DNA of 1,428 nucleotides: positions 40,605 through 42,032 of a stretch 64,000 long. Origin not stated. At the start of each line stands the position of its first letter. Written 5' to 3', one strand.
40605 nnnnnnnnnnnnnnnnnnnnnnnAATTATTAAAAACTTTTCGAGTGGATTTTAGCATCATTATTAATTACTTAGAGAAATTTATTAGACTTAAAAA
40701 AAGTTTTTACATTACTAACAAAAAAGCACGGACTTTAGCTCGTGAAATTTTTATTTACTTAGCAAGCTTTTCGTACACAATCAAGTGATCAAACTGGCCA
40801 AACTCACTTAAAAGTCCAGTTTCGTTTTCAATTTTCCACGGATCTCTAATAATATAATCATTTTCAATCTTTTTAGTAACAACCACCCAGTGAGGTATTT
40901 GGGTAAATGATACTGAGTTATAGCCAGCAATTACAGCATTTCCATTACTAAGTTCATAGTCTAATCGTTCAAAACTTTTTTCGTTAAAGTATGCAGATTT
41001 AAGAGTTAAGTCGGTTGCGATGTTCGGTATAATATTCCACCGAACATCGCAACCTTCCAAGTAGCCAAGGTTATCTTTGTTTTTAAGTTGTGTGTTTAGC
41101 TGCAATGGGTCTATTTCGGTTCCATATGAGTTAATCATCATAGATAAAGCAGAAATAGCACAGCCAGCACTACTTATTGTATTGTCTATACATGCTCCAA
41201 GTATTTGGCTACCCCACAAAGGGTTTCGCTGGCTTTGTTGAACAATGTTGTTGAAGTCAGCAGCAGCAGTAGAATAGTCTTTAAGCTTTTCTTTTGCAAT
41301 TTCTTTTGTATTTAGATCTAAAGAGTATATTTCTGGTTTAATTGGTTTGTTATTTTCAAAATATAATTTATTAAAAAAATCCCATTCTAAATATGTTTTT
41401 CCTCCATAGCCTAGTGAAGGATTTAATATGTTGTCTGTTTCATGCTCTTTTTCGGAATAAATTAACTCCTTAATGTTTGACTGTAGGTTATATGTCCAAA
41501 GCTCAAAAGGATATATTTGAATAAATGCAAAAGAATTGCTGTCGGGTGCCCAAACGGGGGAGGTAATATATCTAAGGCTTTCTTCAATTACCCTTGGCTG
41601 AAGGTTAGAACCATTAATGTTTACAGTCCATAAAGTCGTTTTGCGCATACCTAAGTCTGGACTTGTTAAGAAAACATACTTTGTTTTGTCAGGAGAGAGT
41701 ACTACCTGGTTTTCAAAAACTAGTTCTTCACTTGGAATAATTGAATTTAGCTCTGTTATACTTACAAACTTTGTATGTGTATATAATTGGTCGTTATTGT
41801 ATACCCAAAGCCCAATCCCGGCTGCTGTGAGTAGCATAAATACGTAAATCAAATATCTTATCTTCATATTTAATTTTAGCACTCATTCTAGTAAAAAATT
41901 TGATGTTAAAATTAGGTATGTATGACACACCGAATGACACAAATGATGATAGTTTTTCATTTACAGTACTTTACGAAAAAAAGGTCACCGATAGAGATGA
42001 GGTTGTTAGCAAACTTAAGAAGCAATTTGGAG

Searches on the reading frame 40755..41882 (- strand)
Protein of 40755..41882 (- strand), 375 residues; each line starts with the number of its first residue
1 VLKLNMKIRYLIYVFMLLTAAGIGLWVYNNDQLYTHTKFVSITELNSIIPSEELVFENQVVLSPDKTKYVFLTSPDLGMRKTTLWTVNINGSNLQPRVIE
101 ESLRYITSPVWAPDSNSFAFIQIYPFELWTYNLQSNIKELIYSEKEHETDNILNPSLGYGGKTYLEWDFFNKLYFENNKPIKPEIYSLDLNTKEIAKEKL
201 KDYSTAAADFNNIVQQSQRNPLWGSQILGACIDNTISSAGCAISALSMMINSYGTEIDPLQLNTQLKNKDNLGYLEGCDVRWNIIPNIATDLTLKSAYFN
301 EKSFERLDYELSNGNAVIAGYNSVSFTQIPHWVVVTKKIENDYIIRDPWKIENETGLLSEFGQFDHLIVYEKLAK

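Call 17: search_protein_families(library=pfam, proteins=[window:40755-41882:-], max_evalue=0.001)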
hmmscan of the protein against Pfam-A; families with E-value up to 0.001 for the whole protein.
window:40755-41882:- (375 aa): 2 families
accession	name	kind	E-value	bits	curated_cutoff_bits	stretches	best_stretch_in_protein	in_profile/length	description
PF13529.12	Peptidase_C39_2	-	2.1e-11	45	24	1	234-349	11-143/143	Peptidase_C39 like family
PF03412.21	Peptidase_C39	-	6.1e-06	26.5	22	1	238-357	10-113/133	Peptidase C39 family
